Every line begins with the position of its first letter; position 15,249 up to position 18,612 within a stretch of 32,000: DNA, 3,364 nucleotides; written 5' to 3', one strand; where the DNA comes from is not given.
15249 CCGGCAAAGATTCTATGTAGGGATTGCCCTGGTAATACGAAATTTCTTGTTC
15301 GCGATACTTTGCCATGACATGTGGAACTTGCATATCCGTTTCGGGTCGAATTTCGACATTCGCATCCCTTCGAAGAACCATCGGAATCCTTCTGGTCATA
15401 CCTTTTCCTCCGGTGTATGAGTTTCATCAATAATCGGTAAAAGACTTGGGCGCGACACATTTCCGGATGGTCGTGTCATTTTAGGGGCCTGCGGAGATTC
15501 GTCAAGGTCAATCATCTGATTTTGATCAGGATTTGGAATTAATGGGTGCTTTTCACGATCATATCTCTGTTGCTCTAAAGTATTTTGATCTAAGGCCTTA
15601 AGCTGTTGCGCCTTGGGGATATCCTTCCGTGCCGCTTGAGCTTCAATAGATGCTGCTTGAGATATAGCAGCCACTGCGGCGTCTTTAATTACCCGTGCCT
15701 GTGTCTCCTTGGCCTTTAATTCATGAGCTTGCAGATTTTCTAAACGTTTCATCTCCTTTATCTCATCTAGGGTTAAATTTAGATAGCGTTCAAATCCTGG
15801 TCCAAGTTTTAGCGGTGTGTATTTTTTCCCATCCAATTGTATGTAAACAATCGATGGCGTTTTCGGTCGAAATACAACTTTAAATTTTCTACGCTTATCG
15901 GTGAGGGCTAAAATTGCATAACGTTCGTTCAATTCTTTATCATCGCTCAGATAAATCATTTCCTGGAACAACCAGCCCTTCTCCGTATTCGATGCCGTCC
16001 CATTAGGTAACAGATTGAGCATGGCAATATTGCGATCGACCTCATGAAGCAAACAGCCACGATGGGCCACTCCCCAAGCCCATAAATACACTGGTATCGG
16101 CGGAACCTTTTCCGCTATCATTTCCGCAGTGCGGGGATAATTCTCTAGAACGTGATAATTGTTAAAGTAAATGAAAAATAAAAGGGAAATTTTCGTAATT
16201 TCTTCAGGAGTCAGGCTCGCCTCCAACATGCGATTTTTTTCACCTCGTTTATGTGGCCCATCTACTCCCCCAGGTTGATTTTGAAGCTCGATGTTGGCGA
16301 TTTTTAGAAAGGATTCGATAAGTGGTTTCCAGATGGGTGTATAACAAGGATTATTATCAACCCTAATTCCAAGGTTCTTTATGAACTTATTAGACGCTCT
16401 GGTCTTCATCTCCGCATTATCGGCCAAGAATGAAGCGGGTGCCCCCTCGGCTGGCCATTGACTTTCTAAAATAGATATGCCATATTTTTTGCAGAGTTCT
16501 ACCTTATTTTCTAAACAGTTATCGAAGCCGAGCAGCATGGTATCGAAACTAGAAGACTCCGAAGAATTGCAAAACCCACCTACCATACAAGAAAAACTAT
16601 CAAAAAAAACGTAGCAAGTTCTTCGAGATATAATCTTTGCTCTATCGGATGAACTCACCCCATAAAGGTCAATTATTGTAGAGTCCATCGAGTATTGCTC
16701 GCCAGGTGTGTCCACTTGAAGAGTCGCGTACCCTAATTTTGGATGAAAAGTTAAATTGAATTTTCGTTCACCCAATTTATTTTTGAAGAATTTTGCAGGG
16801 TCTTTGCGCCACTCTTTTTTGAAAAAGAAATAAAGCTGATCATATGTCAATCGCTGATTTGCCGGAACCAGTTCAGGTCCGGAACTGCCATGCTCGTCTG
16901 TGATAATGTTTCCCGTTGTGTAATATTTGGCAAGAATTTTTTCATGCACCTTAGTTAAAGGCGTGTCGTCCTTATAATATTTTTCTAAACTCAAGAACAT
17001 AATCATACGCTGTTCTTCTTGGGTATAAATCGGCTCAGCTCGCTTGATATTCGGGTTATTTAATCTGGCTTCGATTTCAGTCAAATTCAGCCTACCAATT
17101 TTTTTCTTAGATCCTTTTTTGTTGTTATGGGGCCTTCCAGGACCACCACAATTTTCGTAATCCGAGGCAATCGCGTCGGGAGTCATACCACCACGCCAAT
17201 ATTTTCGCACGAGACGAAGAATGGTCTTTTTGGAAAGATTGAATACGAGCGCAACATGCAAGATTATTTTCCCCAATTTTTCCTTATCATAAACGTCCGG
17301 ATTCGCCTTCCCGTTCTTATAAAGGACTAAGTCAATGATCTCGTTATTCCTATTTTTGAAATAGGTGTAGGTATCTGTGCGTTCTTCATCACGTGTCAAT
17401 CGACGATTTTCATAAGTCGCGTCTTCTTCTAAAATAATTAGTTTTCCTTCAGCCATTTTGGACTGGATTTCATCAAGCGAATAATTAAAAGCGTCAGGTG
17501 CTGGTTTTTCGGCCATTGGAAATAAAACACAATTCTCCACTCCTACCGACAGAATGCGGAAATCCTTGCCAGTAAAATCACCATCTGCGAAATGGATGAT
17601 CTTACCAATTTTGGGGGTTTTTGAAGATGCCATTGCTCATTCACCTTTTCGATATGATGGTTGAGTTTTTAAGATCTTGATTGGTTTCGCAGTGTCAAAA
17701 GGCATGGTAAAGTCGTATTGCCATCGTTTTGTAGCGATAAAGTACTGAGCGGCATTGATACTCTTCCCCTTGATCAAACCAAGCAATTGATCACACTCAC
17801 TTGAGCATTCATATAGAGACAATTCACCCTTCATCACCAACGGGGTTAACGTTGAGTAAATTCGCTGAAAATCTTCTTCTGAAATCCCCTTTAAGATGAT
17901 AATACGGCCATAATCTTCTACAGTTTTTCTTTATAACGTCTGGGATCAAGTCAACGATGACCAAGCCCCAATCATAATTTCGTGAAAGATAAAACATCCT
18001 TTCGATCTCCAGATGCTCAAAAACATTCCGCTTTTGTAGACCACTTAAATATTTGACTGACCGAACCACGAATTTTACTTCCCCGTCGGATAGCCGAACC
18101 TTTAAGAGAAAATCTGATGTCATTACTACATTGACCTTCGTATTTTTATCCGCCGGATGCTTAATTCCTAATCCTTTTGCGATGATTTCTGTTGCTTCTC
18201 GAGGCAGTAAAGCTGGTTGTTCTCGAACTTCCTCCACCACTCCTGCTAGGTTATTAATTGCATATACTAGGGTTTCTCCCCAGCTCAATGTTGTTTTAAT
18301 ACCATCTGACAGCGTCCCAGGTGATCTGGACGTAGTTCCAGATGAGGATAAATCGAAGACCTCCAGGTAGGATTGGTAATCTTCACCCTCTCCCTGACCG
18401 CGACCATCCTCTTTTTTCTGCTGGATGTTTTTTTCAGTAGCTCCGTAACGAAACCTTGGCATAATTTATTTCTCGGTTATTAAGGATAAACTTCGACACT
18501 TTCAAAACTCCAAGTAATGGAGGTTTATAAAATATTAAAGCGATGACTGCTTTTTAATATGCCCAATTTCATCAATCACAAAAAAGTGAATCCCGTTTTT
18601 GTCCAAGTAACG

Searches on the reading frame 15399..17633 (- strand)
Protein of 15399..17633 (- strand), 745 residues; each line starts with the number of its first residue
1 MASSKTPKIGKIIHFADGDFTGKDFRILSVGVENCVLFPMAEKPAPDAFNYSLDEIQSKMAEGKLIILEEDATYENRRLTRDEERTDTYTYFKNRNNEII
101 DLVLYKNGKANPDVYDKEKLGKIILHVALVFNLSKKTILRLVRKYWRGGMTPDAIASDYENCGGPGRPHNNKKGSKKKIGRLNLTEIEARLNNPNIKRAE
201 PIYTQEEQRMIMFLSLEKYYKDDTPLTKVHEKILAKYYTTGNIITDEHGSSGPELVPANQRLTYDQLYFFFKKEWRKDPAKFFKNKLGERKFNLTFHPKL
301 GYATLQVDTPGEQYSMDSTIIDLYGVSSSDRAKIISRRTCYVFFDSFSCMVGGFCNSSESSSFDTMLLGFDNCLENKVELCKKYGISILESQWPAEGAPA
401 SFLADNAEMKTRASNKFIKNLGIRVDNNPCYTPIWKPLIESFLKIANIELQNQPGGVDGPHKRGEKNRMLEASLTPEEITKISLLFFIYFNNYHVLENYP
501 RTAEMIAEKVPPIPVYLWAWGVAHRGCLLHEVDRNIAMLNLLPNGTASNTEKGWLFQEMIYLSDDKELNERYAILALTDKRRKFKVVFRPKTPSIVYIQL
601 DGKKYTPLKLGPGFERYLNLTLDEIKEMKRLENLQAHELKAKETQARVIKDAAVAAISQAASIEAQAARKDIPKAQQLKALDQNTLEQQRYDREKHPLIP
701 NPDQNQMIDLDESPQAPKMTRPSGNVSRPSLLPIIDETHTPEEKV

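Call 36: search_protein_families(library=pfam, proteins=[window:15399-17633:-], max_evalue=0.001)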
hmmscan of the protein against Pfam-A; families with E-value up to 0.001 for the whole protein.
window:15399-17633:- (745 aa): 0 families

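Call 94: search_dna_similar(query=window:15399-17633:-, collection=plasmids, mode=protein, max_evalue=1e-20, max_rows=8)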
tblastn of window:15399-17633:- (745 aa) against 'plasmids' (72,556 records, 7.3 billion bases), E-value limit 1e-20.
Records with a match: 270; places in all: 280; records where one place covers at least 80% of the query: 7.
Best place of each record, by identity: <60% 270.
By first word of the organism name: Klebsiella 55; Escherichia 44; Bacillus 37; Acinetobacter 26; Pseudomonas 20; Proteus 18; Enterobacter 9; Burkholderia 7; Shigella 6; Providencia 6; and 22 more.
By predicted mobility (MOB-suite, as given by PLSDB): conjugative 150; non-mobilizable 78; mobilizable 42.
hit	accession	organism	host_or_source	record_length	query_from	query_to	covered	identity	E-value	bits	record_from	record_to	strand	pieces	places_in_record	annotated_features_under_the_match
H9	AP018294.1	Calothrix sp. NIES-4105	-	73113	113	717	81%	28.3%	6e-62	233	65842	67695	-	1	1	HMG-I and HMG-Y, DNA-binding protein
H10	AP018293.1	Calothrix sp. NIES-4105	-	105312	113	717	81%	28.3%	7e-62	233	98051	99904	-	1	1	HMG-I and HMG-Y, DNA-binding protein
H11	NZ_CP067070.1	Bacillus sp. HNR-4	rice,cell culture,seed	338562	112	723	82%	28.0%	5e-61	231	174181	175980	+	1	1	Mu transposase C-terminal domain-containing protein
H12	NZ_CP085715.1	Peribacillus asahii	single cell,soil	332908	124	694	77%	28.5%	3e-58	223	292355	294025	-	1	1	Mu transposase C-terminal domain-containing protein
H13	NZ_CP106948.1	Bacillus thuringiensis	BGSC database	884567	97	633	72%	29.5%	2e-60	229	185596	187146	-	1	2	Mu transposase C-terminal domain-containing protein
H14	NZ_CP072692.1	Bacillus thuringiensis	whole organism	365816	97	633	72%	29.5%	2e-60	229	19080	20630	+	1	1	Mu transposase C-terminal domain-containing protein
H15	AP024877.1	Vibrio halioticoli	-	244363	109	723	83%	25.7%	4e-46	186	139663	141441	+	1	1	record has no annotation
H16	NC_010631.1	Nostoc punctiforme PCC 73102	-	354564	112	648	72%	29.3%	4e-63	237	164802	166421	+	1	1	Mu transposase C-terminal domain-containing protein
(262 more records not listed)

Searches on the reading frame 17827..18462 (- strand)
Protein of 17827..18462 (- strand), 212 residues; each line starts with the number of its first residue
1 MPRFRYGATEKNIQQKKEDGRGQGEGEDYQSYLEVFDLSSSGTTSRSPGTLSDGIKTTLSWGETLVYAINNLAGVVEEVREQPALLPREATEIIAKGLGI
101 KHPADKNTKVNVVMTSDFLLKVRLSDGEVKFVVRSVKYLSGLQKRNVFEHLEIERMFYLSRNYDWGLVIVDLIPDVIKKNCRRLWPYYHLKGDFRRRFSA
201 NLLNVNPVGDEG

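Call 36: search_protein_families(library=pfam, proteins=[window:17827-18462:-], max_evalue=0.001)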
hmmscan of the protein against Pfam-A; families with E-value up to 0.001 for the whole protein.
window:17827-18462:- (212 aa): 1 family
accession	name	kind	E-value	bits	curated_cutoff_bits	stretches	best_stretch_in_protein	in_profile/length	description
PF08722.17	Tn7_TnsA-like_N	-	1.4e-10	42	26.5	1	76-168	4-83/85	TnsA-like endonuclease N terminal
